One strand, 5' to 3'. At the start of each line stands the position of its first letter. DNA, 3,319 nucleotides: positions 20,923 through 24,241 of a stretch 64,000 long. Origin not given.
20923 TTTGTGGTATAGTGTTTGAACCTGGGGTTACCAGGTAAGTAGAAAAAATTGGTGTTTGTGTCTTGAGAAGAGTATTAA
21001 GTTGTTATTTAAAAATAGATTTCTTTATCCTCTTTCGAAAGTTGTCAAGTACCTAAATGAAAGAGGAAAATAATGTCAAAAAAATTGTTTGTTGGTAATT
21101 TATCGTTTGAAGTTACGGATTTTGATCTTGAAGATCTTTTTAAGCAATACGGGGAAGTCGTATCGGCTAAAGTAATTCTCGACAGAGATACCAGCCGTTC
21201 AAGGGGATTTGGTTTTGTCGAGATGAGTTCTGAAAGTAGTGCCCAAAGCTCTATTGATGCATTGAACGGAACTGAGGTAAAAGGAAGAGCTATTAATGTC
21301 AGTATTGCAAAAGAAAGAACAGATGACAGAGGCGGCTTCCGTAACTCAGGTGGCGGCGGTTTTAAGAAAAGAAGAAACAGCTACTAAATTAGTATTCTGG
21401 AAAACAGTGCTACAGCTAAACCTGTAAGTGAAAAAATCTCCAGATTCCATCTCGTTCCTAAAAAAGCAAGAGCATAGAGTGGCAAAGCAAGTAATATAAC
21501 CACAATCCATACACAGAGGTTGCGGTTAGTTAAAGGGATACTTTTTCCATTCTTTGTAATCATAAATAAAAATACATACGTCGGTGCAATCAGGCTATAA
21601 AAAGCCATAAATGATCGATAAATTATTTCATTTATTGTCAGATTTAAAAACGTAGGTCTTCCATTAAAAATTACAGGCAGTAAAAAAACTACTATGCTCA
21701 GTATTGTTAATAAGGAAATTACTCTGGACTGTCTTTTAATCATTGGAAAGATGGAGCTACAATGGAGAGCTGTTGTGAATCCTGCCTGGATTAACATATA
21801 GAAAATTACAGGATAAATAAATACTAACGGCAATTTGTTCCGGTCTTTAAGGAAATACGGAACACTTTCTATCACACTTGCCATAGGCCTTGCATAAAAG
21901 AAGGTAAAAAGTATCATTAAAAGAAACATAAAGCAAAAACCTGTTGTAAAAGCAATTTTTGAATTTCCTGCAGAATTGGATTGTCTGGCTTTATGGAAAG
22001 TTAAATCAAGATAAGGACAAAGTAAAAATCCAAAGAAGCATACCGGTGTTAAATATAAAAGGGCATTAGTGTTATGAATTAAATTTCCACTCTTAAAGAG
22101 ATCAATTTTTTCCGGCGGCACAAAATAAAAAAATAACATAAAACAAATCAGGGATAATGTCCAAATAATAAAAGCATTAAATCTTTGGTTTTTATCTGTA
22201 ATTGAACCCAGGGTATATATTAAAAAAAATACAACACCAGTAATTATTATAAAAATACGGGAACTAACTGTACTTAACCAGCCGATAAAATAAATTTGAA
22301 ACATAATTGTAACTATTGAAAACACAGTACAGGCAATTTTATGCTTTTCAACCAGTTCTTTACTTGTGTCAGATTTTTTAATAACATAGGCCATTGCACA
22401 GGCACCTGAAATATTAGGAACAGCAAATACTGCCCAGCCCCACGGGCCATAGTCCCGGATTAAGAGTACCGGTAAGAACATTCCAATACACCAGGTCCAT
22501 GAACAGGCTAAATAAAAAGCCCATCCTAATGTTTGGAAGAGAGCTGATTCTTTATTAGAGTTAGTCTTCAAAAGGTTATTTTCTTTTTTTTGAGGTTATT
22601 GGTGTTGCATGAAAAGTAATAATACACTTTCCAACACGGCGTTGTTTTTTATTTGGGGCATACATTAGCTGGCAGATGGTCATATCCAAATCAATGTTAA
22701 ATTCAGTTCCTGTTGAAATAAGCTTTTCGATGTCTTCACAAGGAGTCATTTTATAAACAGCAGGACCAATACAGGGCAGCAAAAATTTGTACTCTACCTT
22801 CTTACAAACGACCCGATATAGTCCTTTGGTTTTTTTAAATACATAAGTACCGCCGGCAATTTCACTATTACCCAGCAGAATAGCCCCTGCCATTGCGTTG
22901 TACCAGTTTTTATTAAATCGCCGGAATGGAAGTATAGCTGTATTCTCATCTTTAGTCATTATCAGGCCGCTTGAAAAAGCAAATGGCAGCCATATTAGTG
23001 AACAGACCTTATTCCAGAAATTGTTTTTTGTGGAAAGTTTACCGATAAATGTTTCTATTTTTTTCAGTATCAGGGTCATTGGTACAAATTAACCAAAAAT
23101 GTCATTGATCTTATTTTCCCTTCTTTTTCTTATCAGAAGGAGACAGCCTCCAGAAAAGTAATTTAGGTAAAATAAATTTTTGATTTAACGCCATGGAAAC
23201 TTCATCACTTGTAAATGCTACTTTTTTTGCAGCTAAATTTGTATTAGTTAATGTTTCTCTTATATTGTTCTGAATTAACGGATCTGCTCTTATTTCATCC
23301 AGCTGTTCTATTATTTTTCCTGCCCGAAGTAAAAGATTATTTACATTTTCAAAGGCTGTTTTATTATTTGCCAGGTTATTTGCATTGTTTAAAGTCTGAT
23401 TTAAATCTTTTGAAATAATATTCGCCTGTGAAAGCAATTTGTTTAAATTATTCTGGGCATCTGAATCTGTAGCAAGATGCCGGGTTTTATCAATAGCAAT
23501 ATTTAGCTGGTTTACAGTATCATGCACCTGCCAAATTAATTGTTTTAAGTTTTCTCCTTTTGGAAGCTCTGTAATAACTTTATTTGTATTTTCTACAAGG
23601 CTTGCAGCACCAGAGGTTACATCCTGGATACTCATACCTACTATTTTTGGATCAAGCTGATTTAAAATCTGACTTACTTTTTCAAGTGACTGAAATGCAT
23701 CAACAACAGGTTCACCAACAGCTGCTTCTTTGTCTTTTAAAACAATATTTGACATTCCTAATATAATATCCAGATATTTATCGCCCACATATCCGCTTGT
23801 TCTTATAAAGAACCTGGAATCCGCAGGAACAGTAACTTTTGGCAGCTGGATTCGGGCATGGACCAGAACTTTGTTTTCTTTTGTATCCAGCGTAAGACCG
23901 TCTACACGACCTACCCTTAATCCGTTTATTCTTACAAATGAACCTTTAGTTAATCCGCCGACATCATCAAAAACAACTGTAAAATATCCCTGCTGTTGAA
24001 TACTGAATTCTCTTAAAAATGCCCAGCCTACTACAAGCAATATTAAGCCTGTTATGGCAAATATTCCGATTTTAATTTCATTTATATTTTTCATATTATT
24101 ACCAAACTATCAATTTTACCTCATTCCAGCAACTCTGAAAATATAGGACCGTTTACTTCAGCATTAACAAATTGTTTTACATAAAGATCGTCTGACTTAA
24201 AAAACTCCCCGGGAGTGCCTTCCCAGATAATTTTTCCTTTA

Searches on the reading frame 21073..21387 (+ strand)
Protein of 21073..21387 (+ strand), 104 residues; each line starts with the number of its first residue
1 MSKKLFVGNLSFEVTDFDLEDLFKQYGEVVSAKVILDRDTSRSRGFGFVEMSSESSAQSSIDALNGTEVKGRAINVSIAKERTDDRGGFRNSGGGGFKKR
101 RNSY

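Call 4: search_protein_families(library=pfam, proteins=[window:21073-21387:+], max_evalue=1)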
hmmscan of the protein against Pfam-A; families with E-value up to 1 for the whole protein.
window:21073-21387:+ (104 aa): 4 families
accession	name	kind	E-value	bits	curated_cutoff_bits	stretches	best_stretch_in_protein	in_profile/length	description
PF00076.28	RRM_1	-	8.4e-24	83.7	20.7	1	5-74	1-69/70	RNA recognition motif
PF13893.12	RRM_5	-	2.8e-05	24.2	27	1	17-82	42-102/125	RNA recognition motif. (a.k.a. RRM, RBD, or RNP domain)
PF16367.11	RRM_7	-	0.00045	20.6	27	1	2-66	1-71/94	RNA recognition motif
PF16842.11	RRM_occluded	-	0.061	13.6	30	1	8-79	7-73/79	Occluded RNA-recognition motif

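Call 79: find_encoding_contigs(protein=window:21073-21387:+, flank=5000, max_places=10)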
Protein window:21073-21387:+ (104 aa): 13 contigs read that carry it; 10 places shown.
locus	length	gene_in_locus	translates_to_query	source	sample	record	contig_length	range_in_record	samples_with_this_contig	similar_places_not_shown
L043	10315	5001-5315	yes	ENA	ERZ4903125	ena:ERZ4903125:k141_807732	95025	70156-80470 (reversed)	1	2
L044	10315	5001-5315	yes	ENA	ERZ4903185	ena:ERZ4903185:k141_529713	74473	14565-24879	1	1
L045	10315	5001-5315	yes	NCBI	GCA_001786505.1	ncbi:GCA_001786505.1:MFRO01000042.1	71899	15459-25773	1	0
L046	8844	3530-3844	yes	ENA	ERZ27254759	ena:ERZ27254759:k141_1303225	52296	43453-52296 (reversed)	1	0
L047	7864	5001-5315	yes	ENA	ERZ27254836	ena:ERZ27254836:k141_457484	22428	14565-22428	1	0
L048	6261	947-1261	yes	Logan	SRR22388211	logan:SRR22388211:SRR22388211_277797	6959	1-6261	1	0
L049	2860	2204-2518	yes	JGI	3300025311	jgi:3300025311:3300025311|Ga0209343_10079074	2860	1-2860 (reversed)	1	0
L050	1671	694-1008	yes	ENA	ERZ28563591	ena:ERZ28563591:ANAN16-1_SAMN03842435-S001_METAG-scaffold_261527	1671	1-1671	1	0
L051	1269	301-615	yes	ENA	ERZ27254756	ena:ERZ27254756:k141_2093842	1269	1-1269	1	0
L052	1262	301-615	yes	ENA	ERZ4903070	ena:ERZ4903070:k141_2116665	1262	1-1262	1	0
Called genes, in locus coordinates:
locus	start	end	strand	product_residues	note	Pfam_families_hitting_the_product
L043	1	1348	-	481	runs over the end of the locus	PF01979:Amidohydro_1, PF07969:Amidohydro_3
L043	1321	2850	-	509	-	PF00171:Aldedh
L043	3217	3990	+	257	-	-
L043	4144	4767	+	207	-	-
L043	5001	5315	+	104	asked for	PF00076:RRM_1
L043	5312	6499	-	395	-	-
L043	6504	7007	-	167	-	-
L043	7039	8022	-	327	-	PF02470:MlaD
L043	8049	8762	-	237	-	PF00005:ABC_tran, PF13304:AAA_21 (faint)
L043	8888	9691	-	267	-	PF02405:MlaE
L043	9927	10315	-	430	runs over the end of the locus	-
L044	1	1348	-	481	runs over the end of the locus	PF01979:Amidohydro_1, PF07969:Amidohydro_3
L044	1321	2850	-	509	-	PF00171:Aldedh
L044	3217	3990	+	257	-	-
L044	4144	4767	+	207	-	-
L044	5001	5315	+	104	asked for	PF00076:RRM_1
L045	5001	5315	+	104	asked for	PF00076:RRM_1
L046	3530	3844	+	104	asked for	PF00076:RRM_1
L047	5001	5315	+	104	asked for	PF00076:RRM_1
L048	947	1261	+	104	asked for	PF00076:RRM_1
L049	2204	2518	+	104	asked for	PF00076:RRM_1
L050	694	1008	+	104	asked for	PF00076:RRM_1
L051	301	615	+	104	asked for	PF00076:RRM_1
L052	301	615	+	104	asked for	PF00076:RRM_1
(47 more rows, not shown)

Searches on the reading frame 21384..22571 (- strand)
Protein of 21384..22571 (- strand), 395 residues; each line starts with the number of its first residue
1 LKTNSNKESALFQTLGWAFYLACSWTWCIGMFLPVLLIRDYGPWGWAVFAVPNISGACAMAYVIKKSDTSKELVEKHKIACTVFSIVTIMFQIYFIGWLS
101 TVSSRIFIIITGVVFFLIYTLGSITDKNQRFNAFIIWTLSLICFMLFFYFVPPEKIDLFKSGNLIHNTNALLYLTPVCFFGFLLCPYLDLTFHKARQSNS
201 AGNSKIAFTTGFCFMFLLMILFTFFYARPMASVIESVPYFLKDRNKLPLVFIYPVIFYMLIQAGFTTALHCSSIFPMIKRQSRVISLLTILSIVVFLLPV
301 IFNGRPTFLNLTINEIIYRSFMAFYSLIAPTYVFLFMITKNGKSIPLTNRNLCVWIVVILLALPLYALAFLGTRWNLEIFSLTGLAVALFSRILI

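Call 4: search_protein_families(library=pfam, proteins=[window:21384-22571:-], max_evalue=1)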
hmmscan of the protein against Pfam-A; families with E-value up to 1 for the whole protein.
window:21384-22571:- (395 aa): 1 family
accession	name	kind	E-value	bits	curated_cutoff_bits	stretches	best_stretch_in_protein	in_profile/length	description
PF22376.2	PSV_trans_reg_dom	-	0.15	13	27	1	249-291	21-63/81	PSV, transcriptional regulator domain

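Call 24: search_protein_families(library=ncbifam, proteins=[window:21384-22568:-], max_evalue=1)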
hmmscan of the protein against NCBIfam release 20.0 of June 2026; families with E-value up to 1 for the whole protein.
window:21384-22568:- (394 aa): 0 families

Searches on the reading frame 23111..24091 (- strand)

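Call 58: search_protein_families(library=pfam, proteins=[window:23111-24091:-], max_evalue=0.01)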
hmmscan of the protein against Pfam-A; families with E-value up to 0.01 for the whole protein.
window:23111-24091:- (326 aa): 2 families
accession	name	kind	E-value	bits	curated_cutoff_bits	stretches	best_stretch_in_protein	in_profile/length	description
PF02470.25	MlaD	-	1.2e-18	67.6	25.1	1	36-110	4-79/81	MlaD protein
PF20072.4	DUF6468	-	0.00086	19.8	26.9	1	180-242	6-66/76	Domain of unknown function (DUF6468)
